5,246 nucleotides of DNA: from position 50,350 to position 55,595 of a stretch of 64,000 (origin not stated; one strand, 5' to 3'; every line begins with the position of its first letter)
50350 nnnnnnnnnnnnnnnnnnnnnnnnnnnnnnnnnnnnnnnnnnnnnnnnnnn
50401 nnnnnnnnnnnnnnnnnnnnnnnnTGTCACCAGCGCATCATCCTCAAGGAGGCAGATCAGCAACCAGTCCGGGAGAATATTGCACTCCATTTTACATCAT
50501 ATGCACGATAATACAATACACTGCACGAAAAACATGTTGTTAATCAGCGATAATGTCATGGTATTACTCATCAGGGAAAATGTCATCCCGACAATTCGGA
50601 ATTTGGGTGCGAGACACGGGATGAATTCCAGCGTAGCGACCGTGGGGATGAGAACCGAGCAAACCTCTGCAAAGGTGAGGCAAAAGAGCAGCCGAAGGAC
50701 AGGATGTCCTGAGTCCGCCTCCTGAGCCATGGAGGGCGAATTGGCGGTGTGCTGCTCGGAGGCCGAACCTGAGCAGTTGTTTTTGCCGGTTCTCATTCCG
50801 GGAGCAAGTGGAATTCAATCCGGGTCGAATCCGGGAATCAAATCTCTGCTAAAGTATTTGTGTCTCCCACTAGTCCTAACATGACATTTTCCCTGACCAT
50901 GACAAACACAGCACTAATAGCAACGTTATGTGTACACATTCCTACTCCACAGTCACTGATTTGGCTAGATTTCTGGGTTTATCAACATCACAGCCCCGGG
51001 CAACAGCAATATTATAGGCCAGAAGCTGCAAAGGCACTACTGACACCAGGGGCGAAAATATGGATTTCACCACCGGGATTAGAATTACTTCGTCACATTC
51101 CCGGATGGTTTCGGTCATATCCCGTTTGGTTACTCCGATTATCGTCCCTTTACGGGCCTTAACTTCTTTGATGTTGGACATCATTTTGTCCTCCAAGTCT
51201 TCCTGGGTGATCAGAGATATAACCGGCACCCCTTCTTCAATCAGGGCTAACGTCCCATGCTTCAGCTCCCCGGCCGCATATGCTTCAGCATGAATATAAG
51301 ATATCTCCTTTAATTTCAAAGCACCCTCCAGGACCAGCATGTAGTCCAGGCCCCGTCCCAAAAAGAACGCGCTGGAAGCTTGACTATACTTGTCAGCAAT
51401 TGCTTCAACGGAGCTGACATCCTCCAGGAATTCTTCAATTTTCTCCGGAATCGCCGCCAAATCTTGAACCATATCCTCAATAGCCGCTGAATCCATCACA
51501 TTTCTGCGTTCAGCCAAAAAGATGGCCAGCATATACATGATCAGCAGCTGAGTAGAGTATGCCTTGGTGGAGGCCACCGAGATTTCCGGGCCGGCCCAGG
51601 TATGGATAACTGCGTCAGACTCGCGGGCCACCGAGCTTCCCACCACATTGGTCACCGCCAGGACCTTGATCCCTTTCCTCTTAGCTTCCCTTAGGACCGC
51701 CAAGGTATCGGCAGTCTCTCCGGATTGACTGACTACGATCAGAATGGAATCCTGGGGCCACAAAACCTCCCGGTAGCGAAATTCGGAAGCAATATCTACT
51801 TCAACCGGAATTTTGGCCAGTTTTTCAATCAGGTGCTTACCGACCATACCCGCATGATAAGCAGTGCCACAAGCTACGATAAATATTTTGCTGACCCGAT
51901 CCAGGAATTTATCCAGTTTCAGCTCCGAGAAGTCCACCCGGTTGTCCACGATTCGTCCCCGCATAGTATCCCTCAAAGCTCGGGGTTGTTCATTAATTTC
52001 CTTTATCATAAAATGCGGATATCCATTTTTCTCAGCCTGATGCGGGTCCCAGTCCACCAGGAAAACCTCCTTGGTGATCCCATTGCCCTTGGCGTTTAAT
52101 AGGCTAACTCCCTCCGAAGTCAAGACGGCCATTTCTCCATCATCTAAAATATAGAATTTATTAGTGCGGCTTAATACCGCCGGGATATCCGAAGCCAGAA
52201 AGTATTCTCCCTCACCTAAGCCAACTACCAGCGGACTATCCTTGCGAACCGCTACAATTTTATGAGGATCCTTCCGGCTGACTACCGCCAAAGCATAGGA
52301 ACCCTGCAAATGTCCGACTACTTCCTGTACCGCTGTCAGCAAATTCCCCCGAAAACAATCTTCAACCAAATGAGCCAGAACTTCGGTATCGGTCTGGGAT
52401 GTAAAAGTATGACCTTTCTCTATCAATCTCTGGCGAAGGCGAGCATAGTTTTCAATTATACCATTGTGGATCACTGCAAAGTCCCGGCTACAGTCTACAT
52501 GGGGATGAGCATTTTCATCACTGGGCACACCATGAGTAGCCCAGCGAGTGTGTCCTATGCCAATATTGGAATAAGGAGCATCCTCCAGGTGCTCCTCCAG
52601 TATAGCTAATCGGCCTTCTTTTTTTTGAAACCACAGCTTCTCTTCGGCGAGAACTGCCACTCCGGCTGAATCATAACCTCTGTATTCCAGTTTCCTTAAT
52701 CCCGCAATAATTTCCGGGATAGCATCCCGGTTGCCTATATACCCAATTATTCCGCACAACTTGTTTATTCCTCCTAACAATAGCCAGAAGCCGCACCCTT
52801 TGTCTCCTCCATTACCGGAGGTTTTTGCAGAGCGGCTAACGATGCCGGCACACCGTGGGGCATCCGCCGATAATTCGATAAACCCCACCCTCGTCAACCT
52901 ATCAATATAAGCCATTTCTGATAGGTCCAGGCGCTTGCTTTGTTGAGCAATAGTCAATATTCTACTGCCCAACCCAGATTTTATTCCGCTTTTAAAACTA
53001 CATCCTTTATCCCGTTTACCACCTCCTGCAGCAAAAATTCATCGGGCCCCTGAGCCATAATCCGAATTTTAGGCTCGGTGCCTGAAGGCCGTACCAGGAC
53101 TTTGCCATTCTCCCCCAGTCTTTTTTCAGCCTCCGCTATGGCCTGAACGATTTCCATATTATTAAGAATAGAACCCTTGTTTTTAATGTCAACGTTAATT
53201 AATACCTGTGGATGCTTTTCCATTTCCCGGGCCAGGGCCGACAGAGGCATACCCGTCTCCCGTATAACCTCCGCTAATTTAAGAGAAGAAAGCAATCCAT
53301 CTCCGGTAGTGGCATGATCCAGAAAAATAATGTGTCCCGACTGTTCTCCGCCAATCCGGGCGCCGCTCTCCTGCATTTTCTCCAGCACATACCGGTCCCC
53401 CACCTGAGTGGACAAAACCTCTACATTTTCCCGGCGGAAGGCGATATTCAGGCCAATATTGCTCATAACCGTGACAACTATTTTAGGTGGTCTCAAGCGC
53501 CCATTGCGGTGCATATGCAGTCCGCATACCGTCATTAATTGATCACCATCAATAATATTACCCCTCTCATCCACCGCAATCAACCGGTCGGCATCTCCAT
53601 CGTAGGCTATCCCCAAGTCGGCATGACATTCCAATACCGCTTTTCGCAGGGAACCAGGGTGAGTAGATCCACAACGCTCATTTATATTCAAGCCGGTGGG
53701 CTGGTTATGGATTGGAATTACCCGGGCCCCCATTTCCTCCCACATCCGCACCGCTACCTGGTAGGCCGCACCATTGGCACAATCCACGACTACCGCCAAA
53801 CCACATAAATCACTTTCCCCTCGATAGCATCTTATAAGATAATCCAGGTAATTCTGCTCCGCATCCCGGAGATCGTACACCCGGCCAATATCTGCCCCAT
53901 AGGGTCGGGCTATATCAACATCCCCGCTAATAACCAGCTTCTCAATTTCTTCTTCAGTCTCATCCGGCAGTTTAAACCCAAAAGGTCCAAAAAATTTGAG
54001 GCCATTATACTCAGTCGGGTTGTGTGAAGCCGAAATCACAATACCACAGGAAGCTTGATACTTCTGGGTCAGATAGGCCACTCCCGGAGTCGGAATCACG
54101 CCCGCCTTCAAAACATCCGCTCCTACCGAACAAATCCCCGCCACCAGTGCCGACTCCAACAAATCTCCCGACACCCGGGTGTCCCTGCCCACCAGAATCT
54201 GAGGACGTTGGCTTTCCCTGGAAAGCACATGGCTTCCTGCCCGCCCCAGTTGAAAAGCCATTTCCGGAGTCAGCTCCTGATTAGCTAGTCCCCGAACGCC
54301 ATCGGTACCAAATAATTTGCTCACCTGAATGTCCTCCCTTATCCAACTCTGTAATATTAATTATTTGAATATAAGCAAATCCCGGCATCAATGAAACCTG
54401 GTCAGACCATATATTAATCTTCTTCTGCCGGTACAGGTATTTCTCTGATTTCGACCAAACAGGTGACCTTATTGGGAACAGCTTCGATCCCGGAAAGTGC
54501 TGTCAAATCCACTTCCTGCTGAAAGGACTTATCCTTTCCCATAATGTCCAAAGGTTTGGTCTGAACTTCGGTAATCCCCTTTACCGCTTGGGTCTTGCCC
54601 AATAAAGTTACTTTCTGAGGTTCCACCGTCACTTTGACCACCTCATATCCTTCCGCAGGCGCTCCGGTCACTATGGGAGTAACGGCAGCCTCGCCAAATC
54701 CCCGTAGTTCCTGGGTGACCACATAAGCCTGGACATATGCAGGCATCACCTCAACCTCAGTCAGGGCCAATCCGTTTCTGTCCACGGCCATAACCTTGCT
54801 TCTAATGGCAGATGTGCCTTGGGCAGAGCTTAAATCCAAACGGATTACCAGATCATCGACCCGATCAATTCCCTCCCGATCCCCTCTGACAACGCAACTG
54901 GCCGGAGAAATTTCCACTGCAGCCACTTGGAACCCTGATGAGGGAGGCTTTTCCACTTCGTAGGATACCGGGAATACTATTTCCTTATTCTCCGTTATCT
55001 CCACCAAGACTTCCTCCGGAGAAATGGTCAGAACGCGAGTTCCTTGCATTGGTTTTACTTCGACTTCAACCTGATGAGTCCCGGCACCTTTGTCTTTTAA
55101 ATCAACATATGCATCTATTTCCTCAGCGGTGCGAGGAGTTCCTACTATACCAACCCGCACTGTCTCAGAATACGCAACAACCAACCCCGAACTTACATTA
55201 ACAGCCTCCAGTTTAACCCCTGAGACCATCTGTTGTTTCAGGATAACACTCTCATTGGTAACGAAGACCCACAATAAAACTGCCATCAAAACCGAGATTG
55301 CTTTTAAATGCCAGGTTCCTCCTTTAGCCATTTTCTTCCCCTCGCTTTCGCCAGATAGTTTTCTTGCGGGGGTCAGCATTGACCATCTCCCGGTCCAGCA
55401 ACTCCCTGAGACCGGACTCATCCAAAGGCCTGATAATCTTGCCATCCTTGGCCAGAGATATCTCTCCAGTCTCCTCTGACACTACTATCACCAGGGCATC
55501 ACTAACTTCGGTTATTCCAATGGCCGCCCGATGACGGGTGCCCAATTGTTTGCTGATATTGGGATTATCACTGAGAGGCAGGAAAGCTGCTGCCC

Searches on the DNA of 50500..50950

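Call 18: search_rna_families(source=window, start=50500, end=50950, threshold=evalue, max_evalue=10, show_alignments=3)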
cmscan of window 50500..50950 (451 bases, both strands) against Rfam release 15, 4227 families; matches with E-value up to 10: 4.
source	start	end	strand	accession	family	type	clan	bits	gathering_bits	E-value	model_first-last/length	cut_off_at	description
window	50643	50801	+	RF01731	TwoAYGGAY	Cis-reg;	CL00106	22.9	43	0.37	1-168/168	no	TwoAYGGAY RNA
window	50743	50774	+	RF01303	sR49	Gene; snRNA; snoRNA; CD-box;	-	17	50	0.63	1-56/56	no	Small nucleolar RNA sR49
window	50542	50596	-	RF00355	snoR28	Gene; snRNA; snoRNA; CD-box;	-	16.1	45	4.1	1-78/78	no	Small nucleolar RNA snoR28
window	50695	50711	-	RF01716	PhotoRC-I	Cis-reg;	-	12.4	45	1.4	4-21/44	no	PhotoRC-I RNA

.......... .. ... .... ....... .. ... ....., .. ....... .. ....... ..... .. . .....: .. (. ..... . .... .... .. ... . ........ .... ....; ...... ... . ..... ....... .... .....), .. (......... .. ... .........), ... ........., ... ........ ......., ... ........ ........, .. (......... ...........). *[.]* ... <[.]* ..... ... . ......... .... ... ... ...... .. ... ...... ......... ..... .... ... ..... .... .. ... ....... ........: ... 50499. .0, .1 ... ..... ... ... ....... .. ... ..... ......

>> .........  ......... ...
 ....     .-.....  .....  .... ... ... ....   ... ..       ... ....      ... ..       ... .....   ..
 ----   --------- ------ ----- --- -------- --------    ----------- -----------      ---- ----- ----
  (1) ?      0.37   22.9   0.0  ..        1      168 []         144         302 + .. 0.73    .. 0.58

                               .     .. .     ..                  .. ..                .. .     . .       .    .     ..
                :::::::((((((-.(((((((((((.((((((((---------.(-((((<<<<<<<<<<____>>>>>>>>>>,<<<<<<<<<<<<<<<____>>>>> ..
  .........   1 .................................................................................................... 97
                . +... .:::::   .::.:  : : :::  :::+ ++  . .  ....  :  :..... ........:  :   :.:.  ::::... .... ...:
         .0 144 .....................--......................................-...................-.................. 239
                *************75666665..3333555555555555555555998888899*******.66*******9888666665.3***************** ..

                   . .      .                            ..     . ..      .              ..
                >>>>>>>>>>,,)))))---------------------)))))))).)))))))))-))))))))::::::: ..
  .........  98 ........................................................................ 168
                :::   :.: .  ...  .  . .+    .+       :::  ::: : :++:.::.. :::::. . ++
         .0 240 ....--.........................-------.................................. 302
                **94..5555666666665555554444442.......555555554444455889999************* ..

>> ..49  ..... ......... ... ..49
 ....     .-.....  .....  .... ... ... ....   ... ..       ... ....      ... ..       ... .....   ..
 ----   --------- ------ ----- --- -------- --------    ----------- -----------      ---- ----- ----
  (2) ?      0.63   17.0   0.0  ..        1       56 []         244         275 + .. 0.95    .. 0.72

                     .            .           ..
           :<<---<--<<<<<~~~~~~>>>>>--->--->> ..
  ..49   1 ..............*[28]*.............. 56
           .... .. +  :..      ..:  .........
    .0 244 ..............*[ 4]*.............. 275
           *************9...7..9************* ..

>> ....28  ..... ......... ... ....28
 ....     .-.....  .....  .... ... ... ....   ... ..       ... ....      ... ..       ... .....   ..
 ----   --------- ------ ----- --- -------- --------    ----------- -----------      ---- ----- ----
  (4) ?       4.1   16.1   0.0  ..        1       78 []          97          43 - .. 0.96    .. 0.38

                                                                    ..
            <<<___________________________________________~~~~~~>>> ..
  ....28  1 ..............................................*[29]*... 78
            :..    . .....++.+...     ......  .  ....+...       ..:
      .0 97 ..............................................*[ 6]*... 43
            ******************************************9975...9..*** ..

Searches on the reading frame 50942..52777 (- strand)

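Call 12: search_protein_families(library=pfam, proteins=[window:50942-52777:-])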
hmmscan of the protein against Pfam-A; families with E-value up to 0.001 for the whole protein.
window:50942-52777:- (611 aa): 4 families
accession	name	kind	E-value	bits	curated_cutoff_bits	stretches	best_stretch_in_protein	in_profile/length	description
PF01380.27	SIS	-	1.6e-58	196.6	25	2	295-419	5-130/131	SIS domain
PF13522.11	GATase_6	-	4.9e-21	75.5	27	1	71-196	11-129/130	Glutamine amidotransferase domain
PF13537.11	GATase_7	-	4.9e-18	65.7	25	1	78-202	3-122/123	Glutamine amidotransferase domain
PF13580.11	SIS_2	-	2.1e-05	25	27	1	342-376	103-137/138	SIS domain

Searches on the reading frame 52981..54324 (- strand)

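Call 68: search_protein_families(library=pfam, proteins=[window:52981-54324:-], max_evalue=0.00001)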
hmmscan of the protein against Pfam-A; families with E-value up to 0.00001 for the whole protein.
window:52981-54324:- (447 aa): 4 families
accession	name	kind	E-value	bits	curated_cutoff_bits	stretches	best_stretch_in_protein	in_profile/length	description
PF02878.22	PGM_PMM_I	-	1e-42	145.6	22.5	1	3-131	2-131/138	Phosphoglucomutase/phosphomannomutase, alpha/beta/alpha domain I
PF02880.22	PGM_PMM_III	-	2.9e-35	121.3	20.7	1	259-369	1-113/115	Phosphoglucomutase/phosphomannomutase, alpha/beta/alpha domain III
PF00408.26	PGM_PMM_IV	-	8.7e-16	58.2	23.1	1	375-439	1-65/68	Phosphoglucomutase/phosphomannomutase, C-terminal domain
PF02879.22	PGM_PMM_II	-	5.5e-14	53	29.3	1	175-255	20-103/103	Phosphoglucomutase/phosphomannomutase, alpha/beta/alpha domain II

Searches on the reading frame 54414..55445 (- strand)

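Call 68: search_protein_families(library=pfam, proteins=[window:54414-55445:-], max_evalue=0.00001)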
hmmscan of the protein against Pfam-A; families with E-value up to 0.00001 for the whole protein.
window:54414-55445:- (343 aa): 1 family
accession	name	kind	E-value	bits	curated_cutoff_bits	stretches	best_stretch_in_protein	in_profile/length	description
PF07949.17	YbbR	-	1.1e-21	77.3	22.3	1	255-328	3-78/81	YbbR-like protein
